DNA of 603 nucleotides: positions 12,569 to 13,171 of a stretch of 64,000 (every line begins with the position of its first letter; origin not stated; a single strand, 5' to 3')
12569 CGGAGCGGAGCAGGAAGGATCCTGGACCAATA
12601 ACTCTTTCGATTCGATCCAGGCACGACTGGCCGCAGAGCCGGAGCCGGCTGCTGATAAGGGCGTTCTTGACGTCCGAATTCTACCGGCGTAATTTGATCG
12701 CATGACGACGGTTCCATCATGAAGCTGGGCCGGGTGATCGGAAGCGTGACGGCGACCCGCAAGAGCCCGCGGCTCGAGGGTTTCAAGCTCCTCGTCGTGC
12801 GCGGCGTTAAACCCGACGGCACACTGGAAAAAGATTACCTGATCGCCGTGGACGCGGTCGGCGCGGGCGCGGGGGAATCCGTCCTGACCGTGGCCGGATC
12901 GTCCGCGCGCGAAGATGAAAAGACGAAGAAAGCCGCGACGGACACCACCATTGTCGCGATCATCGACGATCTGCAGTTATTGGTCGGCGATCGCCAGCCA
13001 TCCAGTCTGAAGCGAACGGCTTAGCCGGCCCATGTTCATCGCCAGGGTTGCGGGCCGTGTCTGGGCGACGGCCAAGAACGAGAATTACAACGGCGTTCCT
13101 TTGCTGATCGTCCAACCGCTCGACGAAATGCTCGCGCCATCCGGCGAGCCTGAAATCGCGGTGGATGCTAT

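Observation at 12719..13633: Three tandem BMC-P (EutN/CcmL/PduN) vertex genes with no BMC-H/BMC-T shell gene anywhere in 64 kb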

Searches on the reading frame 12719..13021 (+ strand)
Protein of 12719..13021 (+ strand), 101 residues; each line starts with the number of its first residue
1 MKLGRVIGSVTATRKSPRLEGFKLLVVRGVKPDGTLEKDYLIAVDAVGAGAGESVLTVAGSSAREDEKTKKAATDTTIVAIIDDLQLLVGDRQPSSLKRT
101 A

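Call 3: search_protein_families(library=pfam, proteins=[window:12719-13021:+], max_evalue=0.01)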
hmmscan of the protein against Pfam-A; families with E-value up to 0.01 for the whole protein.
window:12719-13021:+ (101 aa): 1 family
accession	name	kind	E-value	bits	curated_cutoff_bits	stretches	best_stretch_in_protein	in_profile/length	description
PF03319.19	EutN_CcmL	-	1.6e-28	99.5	25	1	1-83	1-83/83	Ethanolamine utilisation protein EutN/carboxysome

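Call 8: find_encoding_contigs(protein=window:12719-13021:+, flank=10000, max_places=10)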
Protein window:12719-13021:+ (101 aa): 5 contigs read that carry it; 5 places shown.
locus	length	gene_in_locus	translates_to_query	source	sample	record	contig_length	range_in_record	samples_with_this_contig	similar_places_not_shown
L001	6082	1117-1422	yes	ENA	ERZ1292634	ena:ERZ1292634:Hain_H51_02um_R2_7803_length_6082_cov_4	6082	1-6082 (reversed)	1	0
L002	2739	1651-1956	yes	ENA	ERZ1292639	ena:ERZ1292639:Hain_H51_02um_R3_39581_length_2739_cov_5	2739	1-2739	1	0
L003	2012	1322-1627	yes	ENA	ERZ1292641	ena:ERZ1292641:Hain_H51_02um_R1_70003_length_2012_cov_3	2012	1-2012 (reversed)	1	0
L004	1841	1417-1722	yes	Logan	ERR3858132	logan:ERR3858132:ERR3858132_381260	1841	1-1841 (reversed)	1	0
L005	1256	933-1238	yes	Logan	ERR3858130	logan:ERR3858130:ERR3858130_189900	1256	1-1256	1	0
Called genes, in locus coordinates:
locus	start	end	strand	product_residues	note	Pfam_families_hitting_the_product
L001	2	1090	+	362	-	?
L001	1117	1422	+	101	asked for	PF03319:EutN_CcmL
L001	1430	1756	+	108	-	PF03319:EutN_CcmL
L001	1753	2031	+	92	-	PF03319:EutN_CcmL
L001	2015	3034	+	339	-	PF18152:DAHP_snth_FXD, PF00793:DAHP_synth_1, PF03102:NeuB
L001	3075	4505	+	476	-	PF13505:OMP_b-brl (weak), PF13414:TPR_11, PF13432:TPR_16, PF23914:TPR_CcmH_CycH (weak), PF24575:TPR_Slam (weak), PF12895:ANAPC3 (weak), PF14559:TPR_19, PF07719:TPR_2, +10 more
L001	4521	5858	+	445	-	PF00437:T2SSE, PF27713:UCP018868 (weak)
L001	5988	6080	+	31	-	?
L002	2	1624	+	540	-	?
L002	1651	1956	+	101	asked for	PF03319:EutN_CcmL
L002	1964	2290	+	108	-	PF03319:EutN_CcmL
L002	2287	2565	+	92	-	PF03319:EutN_CcmL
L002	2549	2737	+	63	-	?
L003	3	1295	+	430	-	?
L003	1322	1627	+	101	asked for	PF03319:EutN_CcmL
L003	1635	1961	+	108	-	PF03319:EutN_CcmL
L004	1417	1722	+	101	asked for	PF03319:EutN_CcmL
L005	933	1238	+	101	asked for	PF03319:EutN_CcmL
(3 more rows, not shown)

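Call 9: find_homologous_proteins(query=window:12719-13021:+)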
Query window:12719-13021:+ (101 aa): 80 proteins with E <= 0.001 among 105 candidates.
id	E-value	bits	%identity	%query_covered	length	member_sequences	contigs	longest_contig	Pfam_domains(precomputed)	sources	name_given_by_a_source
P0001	2.3e-54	199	100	100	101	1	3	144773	PF03319.20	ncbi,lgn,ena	-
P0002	9.5e-52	191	94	100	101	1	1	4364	PF03319.20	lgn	-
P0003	3.9e-39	150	82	90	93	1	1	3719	PF03319.20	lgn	-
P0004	3.4e-38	147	79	89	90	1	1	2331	PF03319.20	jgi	jgi:ethanolamine utilization protein EutN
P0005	1.2e-37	146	83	85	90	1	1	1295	PF03319.20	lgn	-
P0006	4.7e-37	144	80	86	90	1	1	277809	PF03319.20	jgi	jgi:microcompartment protein CcmK/EutM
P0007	1.4e-35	139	76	89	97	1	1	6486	PF03319.20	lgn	-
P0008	1.9e-34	135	75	86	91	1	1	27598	PF03319.20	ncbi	-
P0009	2.1e-34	135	77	86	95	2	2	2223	PF03319.20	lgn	-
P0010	6.8e-34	134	78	86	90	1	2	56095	PF03319.20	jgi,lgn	jgi:microcompartment protein CcmK/EutM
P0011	2.7e-33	132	74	86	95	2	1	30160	PF03319.20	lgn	-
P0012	4.1e-33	131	75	88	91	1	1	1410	PF03319.20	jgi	-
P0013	5.5e-33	131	72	93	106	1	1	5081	PF03319.20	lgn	-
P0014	7.5e-33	130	74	88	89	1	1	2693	PF03319.20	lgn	-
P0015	4.5e-32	128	76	86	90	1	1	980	PF03319.20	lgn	-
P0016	8.4e-32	127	76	86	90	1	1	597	PF03319.20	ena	-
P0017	2.0e-31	126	75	86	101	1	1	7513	PF03319.20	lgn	-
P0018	3.3e-31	125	74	86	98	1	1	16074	PF03319.20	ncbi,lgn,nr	ncbi:MAG: hypothetical protein D6679_13915 [Candidatus Hydrogenedentota bacterium]|nr:MAG: hypotheti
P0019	6.0e-31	124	71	86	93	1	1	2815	PF03319.20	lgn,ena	-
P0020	1.0e-30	123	73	85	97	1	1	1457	PF03319.20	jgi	jgi:microcompartment protein CcmK/EutM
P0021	1.2e-30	123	75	86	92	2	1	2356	PF03319.20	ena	-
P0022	1.3e-30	123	73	85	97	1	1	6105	PF03319.20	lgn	-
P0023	3.0e-30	122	70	86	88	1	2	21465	PF03319.20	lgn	-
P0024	3.0e-30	122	70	91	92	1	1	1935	PF03319.20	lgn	-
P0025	4.4e-30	121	68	84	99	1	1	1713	PF03319.20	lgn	-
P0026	9.1e-28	114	76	75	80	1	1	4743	PF03319.20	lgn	-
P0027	3.2e-27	112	78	75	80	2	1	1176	PF03319.20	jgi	jgi:ethanolamine utilization protein EutN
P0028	1.6e-25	107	65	82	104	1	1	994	PF03319.20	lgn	-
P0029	1.0e-24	104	58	89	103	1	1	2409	PF03319.20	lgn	-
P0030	1.7e-23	100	61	89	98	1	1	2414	PF03319.20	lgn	-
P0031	9.9e-23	98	60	84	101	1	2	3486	PF03319.20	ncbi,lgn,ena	-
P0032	1.4e-22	97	62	86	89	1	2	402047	PF03319.20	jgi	jgi:microcompartment protein CcmK/EutM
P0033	1.0e-20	91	59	86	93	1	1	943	PF03319.20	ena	-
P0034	1.4e-20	91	59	86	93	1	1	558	PF03319.20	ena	-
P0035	9.5e-20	88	60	84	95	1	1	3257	PF03319.20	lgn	-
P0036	2.1e-19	87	57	86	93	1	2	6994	PF03319.20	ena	-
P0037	2.2e-19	87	57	86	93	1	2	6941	PF03319.20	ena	-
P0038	1.3e-18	85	58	84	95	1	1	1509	PF03319.20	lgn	-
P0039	2.6e-18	84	60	84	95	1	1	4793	PF03319.20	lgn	-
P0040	6.7e-18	82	59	84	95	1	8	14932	PF03319.20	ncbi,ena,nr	ncbi:MAG: ethanolamine utilization protein EutN [Gemmatimonadetes bacterium GWC2_71_9]|nr:MAG: ethan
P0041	7.3e-18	82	59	84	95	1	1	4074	PF03319.20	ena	-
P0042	1.1e-17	82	59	84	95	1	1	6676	PF03319.20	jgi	jgi:microcompartment protein CcmK/EutM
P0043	1.3e-17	82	60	82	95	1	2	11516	PF03319.20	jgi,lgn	jgi:microcompartment protein CcmK/EutM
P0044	1.3e-17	82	58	84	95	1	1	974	PF03319.20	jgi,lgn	jgi:microcompartment protein CcmK/EutM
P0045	1.6e-17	81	59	84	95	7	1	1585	PF03319.20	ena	-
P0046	1.7e-17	81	58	84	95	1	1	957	PF03319.20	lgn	-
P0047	2.9e-17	80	54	84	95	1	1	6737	PF03319.20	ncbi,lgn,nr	ncbi:MAG: EutN/CcmL family microcompartment protein [Gemmatimonadetes bacterium]|nr:EutN/CcmL family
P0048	3.1e-17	80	58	84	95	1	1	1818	PF03319.20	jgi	jgi:microcompartment protein CcmK/EutM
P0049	7.5e-17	79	56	84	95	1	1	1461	PF03319.20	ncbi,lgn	-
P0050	8.1e-17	79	56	84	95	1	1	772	PF03319.20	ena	-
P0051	8.6e-17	79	58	84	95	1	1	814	PF03319.20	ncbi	-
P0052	1.0e-16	79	58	84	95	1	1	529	PF03319.20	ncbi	-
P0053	1.1e-16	79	56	84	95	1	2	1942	PF03319.20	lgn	-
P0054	1.2e-16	79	58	84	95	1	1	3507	PF03319.20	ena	-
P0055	1.2e-16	78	58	84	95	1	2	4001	PF03319.20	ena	-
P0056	1.4e-16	78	56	84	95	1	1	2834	PF03319.20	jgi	jgi:microcompartment protein CcmK/EutM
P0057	2.0e-16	78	58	84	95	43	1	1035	PF03319.20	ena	-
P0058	3.3e-16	77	58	84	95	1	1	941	PF03319.20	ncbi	-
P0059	3.8e-16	77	56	84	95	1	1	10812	PF03319.20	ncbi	-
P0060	7.2e-16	76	56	84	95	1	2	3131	PF03319.20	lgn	-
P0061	7.3e-16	76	56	84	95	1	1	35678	PF03319.20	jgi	jgi:microcompartment protein CcmK/EutM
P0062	1.8e-15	75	55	84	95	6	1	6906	PF03319.20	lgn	-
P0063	1.9e-14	71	52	86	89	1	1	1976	PF03319.20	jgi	jgi:microcompartment protein CcmK/EutM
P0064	2.5e-14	71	53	86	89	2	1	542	PF03319.20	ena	-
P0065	3.7e-14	71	52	86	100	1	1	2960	PF03319.20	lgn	-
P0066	6.4e-14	70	53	86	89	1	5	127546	PF03319.20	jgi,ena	jgi:microcompartment protein CcmK/EutM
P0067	6.5e-14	70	53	86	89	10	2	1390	PF03319.20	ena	-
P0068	1.2e-13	69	52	86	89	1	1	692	PF03319.20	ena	-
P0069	3.8e-11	61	46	86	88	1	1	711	PF03319.20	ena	-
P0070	3.1e-10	58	45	86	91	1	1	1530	PF03319.20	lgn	-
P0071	7.9e-10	57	47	85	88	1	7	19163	PF03319.20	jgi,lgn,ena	-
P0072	2.3e-9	55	45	84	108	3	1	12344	PF03319.20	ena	-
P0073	3.9e-9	54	44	86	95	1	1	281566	PF03319.20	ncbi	-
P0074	8.3e-9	53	46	82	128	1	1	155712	PF03319.20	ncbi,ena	-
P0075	1.2e-8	53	47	84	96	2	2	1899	PF03319.20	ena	-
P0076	3.0e-8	52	46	85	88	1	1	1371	PF03319.20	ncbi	-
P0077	8.8e-8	50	44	86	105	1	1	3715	PF03319.20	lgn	-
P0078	5.9e-7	48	44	84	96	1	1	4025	PF03319.20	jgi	jgi:microcompartment protein CcmK/EutM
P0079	7.3e-7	47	44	86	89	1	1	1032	PF03319.20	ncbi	-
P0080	6.8e-6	44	43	93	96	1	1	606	PF03319.20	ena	-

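Call 10: find_encoding_contigs(protein=P0006, flank=10000, max_places=3)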
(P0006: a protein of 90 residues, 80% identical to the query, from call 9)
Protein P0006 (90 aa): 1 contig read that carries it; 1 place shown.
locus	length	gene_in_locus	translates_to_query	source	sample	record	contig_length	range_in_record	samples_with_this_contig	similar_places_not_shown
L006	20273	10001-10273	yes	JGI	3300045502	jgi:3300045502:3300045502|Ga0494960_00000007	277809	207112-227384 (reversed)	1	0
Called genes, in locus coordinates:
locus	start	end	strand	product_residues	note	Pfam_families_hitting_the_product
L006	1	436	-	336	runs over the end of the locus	PF01408:GFO_IDH_MocA, PF22725:GFO_IDH_MocA_C3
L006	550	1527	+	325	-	PF01370:Epimerase, PF04321:RmlD_sub_bind (weak), PF13460:NAD_binding_10, PF16363:GDP_Man_Dehyd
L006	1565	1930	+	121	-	PF07238:PilZ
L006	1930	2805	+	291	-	PF08668:HDOD, PF01966:HD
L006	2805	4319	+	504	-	PF01841:Transglut_core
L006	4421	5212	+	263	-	-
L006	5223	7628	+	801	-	PF01590:GAF, PF13185:GAF_2, PF13492:GAF_3 (weak), PF01590:GAF, PF13185:GAF_2, PF01590:GAF, PF00512:HisKA, PF02518:HATPase_c, +2 more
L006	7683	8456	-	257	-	PF02163:Peptidase_M50 (weak)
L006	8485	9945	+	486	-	PF13581:HATPase_c_2, PF01740:STAS (weak), PF13466:STAS_2 (weak)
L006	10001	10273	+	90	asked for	PF03319:EutN_CcmL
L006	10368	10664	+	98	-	PF03319:EutN_CcmL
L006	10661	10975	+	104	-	PF03319:EutN_CcmL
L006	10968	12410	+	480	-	-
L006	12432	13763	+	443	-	PF00437:T2SSE, PF27713:UCP018868 (weak)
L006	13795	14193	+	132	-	PF13174:TPR_6 (faint)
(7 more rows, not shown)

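Call 11: find_encoding_contigs(protein=P0018, flank=10000, max_places=3)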
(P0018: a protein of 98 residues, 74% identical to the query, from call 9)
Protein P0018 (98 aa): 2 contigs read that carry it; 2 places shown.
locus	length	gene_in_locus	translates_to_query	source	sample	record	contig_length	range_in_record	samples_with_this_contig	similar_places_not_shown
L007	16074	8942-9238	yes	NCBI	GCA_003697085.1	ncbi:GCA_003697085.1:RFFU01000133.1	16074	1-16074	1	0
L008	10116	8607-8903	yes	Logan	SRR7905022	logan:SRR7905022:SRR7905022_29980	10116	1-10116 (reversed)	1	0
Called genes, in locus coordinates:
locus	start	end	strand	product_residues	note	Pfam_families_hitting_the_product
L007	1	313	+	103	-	PF06429:Flg_bbr_C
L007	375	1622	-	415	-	PF26766:Choice_anch_L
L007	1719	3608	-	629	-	PF16314:DUF4954, PF24894:Hexapep_GlmU (faint), PF25087:GMPPB_C, PF25084:LbH_EIF2B (weak)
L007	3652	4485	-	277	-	PF01182:Glucosamine_iso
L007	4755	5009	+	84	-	-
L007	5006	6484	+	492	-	PF01973:MptE-like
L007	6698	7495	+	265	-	PF23023:Anti-Pycsar_Apyc1 (weak), PF00753:Lactamase_B, PF12706:Lactamase_B_2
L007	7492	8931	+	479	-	PF13581:HATPase_c_2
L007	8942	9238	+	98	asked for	PF03319:EutN_CcmL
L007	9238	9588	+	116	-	PF03319:EutN_CcmL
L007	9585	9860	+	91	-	PF03319:EutN_CcmL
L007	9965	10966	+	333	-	PF18152:DAHP_snth_FXD, PF00793:DAHP_synth_1, PF03102:NeuB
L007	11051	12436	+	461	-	PF13505:OMP_b-brl (faint), PF23914:TPR_CcmH_CycH (weak), PF13414:TPR_11, PF13432:TPR_16, PF13432:TPR_16 (weak), PF14559:TPR_19 (weak), PF00515:TPR_1 (weak), PF07719:TPR_2, +4 more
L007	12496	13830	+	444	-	PF00437:T2SSE, PF27713:UCP018868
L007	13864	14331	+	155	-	-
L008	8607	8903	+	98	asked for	PF03319:EutN_CcmL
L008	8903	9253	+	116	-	PF03319:EutN_CcmL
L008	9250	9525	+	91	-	PF03319:EutN_CcmL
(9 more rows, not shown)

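Call 12: find_encoding_contigs(protein=P0032, flank=10000, max_places=3)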
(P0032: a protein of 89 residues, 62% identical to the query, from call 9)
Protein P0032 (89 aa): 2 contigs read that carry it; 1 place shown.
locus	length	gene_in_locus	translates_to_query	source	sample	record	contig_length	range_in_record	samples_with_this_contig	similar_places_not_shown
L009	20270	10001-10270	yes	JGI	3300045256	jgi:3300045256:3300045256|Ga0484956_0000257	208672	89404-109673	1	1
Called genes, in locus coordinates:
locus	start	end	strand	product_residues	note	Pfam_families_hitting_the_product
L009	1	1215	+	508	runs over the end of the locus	PF01011:PQQ (faint), PF13360:PQQ_2 (weak), PF13570:Beta-prop_ACSF4 (faint)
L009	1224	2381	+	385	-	PF01969:Ni_insertion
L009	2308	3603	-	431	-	PF06123:CreD (weak)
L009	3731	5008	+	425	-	PF01979:Amidohydro_1, PF07969:Amidohydro_3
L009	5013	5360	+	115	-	-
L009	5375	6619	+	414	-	PF04389:Peptidase_M28, PF05343:Peptidase_M42 (faint), PF01546:Peptidase_M20, PF07687:M20_dimer (weak)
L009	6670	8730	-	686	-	PF07452:CHRD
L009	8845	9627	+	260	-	PF00596:Aldolase_II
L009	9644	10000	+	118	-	PF00936:BMC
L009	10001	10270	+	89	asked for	PF03319:EutN_CcmL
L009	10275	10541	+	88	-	PF03319:EutN_CcmL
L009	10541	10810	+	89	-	PF03319:EutN_CcmL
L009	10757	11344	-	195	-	-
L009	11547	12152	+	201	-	PF07638:Sigma70_ECF (weak), PF04542:Sigma70_r2, PF08281:Sigma70_r4_2, PF04545:Sigma70_r4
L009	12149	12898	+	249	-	PF10099:RskA_C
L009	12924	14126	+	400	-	-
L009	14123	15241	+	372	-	PF07470:Glyco_hydro_88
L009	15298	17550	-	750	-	PF07969:Amidohydro_3, PF01979:Amidohydro_1 (faint), PF01427:Peptidase_M15, PF02557:VanY (weak)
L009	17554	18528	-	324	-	PF08240:ADH_N, PF00107:ADH_zinc_N, PF13602:ADH_zinc_N_2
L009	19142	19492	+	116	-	-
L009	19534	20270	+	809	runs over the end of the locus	PF12704:MacB_PCD, PF02687:FtsX, PF12704:MacB_PCD, PF02687:FtsX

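Call 20: search_solved_structures(query=window:12719-13021:+, max_evalue=0.001)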
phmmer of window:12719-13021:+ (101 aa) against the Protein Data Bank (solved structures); distinct sequences matched with E-value up to 0.001: 14.
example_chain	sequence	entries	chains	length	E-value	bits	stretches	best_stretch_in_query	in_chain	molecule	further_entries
5v74_A1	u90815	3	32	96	4.6e-22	81.3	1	1-87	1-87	Ethanolamine utilization protein EutN/carboxysome structural protein Ccml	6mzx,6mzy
6owf_C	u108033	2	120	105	5.8e-14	55.4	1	1-85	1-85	Ethanolamine utilization protein EutN/carboxysome structural protein Ccml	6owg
4jvz_A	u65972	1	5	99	2.4e-13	53.5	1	1-85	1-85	Carbon dioxide concentrating mechanism protein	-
4n8f_A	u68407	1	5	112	3.2e-13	53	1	1-85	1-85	Carbon dioxide concentrating mechanism protein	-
2qw7_A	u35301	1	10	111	9.4e-13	51.6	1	1-90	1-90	Carbon dioxide concentrating mechanism protein ccmL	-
2hd3_A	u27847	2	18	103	2.6e-12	50.2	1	1-85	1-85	Ethanolamine utilization protein eutN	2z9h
4i7a_A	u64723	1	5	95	4.5e-12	49.4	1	1-87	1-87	Ethanolamine utilization protein EutN/carboxysome structural protein Ccml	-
4n8x_1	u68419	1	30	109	5.8e-12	49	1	1-86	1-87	Carbon dioxide concentrating mechanism protein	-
4jw0_B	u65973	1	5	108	2.7e-11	46.9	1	1-86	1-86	Carbon dioxide concentrating mechanism protein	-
7wkc_A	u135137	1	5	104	3.9e-10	43.2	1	1-85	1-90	Carboxysome shell vertex protein CcmL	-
8wxb_2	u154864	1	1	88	1.9e-05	28.2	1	10-84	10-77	Carboxysome shell vertex protein CsoS4A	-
8b0y_A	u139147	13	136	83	4.1e-05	27.2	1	12-84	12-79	Carboxysome shell vertex protein CsoS4A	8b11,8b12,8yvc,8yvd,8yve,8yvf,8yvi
2rcf_A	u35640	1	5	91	4.8e-05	26.9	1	21-84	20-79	Unidentified carboxysome polypeptide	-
7ckb_AA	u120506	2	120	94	5.5e-05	26.8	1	21-84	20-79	Unidentified carboxysome polypeptide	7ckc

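Call 24: find_related_loci(query=A1, collection=genome_contigs, flank=10000)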
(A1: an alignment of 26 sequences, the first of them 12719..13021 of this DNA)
Query A1 (101 aa) in genome_contigs; peptide patterns used: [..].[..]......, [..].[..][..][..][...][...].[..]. (x = any residue, [..] = any of these).
600 stretches matched a pattern (row limit reached: there are more); 469 encode a relative of the query (tblastn E <= 1e-3); the best 80 are kept; 80 distinct loci.
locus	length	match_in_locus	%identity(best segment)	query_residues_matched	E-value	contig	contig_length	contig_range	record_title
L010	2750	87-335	54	1-83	3e-26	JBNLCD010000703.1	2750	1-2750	MAG: Anaerolineae bacterium isolate C2.bin.11.strict NODE_703_length_2750_cov_2.056865, whole genome shotgun sequence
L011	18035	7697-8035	49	1-101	6e-25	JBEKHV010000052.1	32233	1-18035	MAG: Bryobacteraceae bacterium isolate SPRUCE 285 SPRUCE_285_52, whole genome shotgun sequence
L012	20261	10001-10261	52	1-87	2e-24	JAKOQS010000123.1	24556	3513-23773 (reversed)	MAG: Chloroflexota bacterium isolate all_maxbin.208 k201_541471, whole genome shotgun sequence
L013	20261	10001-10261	52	1-87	5e-24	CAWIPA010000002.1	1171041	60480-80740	MAG: uncultured Acidobacteriota bacterium isolate MFD01633.bin.1.196 genome assembly, contig: contig_13068, whole genome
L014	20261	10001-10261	54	1-87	6e-24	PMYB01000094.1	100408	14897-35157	MAG: Bryobacterales bacterium isolate fen_178 73.20110800_E2D.16_contig_1643, whole genome shotgun sequence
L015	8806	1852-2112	48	1-87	8e-24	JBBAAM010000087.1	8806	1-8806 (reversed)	MAG: Melioribacteraceae bacterium isolate SO_2017_GW3_42 scaffold_3893_c1_OW296A_2017, whole genome shotgun sequence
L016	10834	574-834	52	1-87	7e-24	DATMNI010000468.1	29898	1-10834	MAG TPA_asm: Candidatus Acidiferrales bacterium isolate SMAG_U12846 k141_4588722, whole genome shotgun sequence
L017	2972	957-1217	55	1-87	1e-23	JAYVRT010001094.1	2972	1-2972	MAG: Archangiaceae bacterium isolate GL73_DN_concoct_64 GL73_DN_concoct_64_1093, whole genome shotgun sequence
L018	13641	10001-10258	53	1-86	1e-23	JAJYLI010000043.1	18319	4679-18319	MAG: bacterium isolate DBS2-1.bin69 NODE_5439_length_18319_cov_7.282322, whole genome shotgun sequence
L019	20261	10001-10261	54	1-87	2e-23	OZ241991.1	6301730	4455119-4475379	MAG: Bryobacterales bacterium isolate be22c93e-b65f-4d75-a14f-d13794267050 genome assembly, chromosome: 1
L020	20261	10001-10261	54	1-87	2e-23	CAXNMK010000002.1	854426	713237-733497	MAG: Kofleriaceae bacterium isolate ME-04may21-LR-214 genome assembly, contig: ME-04may21-LR-C36, whole genome shotgun s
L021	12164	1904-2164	53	1-87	2e-23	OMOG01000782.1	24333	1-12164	Solibacteraceae bacterium SbA4 strain Peat soil MAG SbA4 genome assembly, contig: SBA4_Contig_91, whole genome shotgun s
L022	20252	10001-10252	55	1-84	2e-23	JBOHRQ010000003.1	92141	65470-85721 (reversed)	MAG: Gemmatimonadota bacterium isolate SD8030_maxbin2.bin.2 NODE_11_length_92141_cov_12.396146, whole genome shotgun seq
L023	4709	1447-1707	48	1-87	3e-23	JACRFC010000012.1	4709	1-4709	MAG: Ignavibacteriales bacterium isolate NC_groundwater_1715_Pr3_B-0.1um_35_24 SR-2_scaffold_141_199492, whole genome sh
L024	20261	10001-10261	53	1-87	3e-23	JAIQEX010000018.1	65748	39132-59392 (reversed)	MAG: Terriglobia bacterium isolate SRVP_27 SR-VP_26_10_2019_B_35cm_scaffold_439, whole genome shotgun sequence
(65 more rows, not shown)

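Call 28: find_encoding_contigs(protein=P0010, flank=10000, max_places=2)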
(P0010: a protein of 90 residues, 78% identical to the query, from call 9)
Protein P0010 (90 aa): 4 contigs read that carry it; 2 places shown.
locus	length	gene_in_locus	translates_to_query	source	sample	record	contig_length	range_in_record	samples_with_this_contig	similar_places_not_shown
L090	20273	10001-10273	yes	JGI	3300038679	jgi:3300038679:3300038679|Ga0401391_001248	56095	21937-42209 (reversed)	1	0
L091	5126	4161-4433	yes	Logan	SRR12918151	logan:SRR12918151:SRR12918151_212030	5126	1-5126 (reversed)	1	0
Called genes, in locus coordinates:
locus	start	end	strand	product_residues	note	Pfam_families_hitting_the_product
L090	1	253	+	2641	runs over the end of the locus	-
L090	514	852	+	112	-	PF12732:YtxH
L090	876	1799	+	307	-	-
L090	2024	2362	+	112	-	PF07238:PilZ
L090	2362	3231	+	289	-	PF08668:HDOD, PF01966:HD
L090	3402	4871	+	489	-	PF13471:Transglut_core3 (weak), PF01841:Transglut_core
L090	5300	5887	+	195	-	-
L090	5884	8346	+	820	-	PF01590:GAF, PF13185:GAF_2, PF01590:GAF, PF13185:GAF_2, PF01590:GAF, PF13185:GAF_2 (weak), PF00512:HisKA, PF02518:HATPase_c, +2 more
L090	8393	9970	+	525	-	PF13581:HATPase_c_2, PF13466:STAS_2 (weak)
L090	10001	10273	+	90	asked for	PF03319:EutN_CcmL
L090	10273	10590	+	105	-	PF03319:EutN_CcmL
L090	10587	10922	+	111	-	PF03319:EutN_CcmL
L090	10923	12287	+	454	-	PF13431:TPR_17 (faint), PF00515:TPR_1 (faint), PF13181:TPR_8 (faint), PF23914:TPR_CcmH_CycH (weak), PF13432:TPR_16 (weak), PF13414:TPR_11 (weak), PF13432:TPR_16 (weak), PF07719:TPR_2 (weak), +3 more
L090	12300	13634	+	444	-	PF00437:T2SSE, PF27713:UCP018868 (weak)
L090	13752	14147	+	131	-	-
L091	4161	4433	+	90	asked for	PF03319:EutN_CcmL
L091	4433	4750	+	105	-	PF03319:EutN_CcmL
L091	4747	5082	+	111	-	PF03319:EutN_CcmL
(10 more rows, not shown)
